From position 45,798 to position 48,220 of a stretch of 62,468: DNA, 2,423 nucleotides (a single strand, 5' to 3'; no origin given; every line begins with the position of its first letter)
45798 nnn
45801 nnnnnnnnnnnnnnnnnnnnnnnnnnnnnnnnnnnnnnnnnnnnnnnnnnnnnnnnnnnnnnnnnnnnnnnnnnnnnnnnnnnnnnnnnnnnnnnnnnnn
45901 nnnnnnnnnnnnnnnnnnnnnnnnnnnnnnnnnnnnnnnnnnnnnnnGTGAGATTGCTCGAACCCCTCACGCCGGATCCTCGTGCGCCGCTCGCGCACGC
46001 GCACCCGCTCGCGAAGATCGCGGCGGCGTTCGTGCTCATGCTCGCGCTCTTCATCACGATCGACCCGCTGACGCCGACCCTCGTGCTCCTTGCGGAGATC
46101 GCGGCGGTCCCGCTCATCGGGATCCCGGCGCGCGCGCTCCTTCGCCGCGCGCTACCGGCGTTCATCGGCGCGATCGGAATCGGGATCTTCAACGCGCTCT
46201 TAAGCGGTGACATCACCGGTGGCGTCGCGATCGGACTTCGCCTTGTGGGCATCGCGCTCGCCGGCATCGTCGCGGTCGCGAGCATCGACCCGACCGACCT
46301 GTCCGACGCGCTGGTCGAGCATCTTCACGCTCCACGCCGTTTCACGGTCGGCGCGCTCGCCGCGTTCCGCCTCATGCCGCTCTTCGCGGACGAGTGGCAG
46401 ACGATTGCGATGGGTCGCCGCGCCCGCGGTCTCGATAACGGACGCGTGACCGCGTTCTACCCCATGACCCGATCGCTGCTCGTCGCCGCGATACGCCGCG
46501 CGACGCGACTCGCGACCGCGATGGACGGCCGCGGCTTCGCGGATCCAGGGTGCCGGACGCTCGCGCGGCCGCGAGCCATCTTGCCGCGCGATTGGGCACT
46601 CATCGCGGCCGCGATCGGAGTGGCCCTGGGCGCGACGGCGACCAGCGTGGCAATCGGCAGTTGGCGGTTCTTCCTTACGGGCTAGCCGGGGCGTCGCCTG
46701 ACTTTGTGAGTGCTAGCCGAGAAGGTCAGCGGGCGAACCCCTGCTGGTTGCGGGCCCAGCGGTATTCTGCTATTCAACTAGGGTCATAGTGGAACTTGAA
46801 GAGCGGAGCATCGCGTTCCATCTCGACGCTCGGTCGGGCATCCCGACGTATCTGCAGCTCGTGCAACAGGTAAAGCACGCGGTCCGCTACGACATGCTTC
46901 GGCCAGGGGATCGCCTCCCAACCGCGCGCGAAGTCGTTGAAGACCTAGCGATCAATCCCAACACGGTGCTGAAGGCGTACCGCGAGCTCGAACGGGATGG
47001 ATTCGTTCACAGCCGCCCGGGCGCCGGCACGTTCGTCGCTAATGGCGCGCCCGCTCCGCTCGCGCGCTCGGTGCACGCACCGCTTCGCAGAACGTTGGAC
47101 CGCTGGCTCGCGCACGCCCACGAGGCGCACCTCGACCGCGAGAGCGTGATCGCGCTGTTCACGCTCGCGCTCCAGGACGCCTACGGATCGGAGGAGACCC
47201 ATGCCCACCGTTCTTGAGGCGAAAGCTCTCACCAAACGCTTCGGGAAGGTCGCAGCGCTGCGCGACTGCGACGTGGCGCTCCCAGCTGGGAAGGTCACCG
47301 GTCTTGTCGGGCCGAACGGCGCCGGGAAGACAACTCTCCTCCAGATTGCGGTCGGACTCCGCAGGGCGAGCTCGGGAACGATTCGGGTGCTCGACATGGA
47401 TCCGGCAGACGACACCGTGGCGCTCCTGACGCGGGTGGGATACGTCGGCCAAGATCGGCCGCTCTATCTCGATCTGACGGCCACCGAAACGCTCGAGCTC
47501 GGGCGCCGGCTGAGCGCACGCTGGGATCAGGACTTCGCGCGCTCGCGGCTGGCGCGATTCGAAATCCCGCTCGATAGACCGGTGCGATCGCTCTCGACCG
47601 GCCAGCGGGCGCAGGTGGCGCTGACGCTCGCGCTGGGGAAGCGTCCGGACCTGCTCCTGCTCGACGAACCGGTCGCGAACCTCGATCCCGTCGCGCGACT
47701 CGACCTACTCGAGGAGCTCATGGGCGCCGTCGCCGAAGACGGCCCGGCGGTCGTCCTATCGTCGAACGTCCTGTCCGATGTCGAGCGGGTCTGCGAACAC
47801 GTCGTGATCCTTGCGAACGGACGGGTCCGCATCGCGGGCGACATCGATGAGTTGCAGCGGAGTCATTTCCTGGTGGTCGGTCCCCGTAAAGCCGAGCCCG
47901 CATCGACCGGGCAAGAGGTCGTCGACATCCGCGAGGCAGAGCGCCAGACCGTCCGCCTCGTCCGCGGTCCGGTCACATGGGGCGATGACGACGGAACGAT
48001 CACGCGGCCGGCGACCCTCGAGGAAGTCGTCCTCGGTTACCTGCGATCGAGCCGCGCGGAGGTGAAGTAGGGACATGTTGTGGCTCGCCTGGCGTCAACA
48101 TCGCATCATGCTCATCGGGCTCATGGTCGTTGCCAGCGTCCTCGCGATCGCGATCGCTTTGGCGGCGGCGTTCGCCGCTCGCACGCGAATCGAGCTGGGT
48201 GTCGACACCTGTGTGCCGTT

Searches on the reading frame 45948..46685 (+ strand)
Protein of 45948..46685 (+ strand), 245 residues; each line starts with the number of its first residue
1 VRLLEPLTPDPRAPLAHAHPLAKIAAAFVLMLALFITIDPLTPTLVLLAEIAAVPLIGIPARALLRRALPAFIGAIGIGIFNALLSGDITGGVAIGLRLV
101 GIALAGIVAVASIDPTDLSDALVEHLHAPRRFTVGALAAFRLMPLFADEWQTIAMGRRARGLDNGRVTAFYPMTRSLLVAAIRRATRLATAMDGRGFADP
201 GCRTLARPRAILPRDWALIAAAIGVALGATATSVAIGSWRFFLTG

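Call 43: search_protein_families(library=pfam, proteins=[window:45948-46685:+], max_evalue=0.00001)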
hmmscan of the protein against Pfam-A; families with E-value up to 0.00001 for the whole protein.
window:45948-46685:+ (245 aa): 1 family
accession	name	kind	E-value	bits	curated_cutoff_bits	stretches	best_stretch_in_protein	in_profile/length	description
PF02361.21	CbiQ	-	2.7e-15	57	25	1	15-198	5-209/216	Cobalt transport protein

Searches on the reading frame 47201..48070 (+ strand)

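Call 43: search_protein_families(library=pfam, proteins=[window:47201-48070:+], max_evalue=0.00001)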
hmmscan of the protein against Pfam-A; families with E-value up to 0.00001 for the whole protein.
window:47201-48070:+ (289 aa): 2 families
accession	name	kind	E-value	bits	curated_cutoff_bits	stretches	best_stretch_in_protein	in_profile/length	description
PF00005.33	ABC_tran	-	5.8e-25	88.9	25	1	20-159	1-137/137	ABC transporter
PF13304.12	AAA_21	-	5e-12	46.9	27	0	32-56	1-25/304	AAA domain, putative AbiEii toxin, Type IV TA system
